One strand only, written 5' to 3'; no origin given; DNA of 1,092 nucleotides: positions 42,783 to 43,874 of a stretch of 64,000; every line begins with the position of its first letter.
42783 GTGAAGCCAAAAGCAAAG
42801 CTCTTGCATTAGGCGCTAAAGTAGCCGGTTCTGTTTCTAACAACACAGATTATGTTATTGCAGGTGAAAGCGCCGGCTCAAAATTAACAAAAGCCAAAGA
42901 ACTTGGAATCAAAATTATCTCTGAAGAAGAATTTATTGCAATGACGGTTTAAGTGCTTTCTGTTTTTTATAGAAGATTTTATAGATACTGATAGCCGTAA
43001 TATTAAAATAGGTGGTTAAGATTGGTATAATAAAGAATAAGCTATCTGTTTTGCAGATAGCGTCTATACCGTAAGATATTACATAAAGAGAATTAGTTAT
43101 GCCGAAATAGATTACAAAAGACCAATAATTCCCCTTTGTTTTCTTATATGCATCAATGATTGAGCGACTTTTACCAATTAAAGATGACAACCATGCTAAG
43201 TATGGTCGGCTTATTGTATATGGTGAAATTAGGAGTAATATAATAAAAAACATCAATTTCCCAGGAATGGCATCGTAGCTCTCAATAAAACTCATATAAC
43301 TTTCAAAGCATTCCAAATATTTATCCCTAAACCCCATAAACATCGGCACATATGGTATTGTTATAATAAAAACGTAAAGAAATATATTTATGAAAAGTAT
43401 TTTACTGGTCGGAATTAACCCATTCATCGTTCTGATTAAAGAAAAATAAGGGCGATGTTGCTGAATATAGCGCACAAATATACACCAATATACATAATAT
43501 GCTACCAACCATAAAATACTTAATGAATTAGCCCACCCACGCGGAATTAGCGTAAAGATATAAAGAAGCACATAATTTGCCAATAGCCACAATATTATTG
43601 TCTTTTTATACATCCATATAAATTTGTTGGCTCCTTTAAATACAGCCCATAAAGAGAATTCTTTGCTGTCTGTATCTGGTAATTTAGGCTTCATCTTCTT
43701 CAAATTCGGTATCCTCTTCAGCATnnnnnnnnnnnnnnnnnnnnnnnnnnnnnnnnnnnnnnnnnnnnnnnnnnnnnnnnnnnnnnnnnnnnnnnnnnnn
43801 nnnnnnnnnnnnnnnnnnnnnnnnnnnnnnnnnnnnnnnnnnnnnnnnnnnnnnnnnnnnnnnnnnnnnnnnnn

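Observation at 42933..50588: Six-gene operon around an orphan VirD4/TraG-type coupling ATPase, with five partners I could not assign to any family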

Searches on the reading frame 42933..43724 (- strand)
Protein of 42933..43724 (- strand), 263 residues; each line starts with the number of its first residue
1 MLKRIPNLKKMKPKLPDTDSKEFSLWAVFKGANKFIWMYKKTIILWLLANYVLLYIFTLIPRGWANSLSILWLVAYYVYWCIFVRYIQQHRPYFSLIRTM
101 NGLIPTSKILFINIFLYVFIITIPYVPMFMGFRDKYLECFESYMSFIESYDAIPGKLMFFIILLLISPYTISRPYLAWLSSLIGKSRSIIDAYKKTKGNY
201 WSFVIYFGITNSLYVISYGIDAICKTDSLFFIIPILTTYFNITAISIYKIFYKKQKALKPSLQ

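Call 3: search_protein_families(library=pfam, proteins=[window:42933-43724:-], max_evalue=1)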
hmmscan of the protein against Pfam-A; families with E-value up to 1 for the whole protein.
window:42933-43724:- (263 aa): 0 families

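Call 4: search_protein_families(library=ncbifam, proteins=[window:42933-43724:-], max_evalue=1)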
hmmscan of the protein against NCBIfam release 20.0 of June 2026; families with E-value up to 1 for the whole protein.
window:42933-43724:- (263 aa): 0 families

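Call 18: search_protein_families(library=padloc, proteins=[window:42933-43724:-], max_evalue=0.1)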
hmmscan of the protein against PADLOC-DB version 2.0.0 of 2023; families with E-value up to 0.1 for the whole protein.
window:42933-43724:- (263 aa): 0 families

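Call 19: search_protein_families(library=phrogs, proteins=[window:42933-43724:-], max_evalue=0.1)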
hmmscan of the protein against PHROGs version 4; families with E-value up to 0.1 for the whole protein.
window:42933-43724:- (263 aa): 0 families
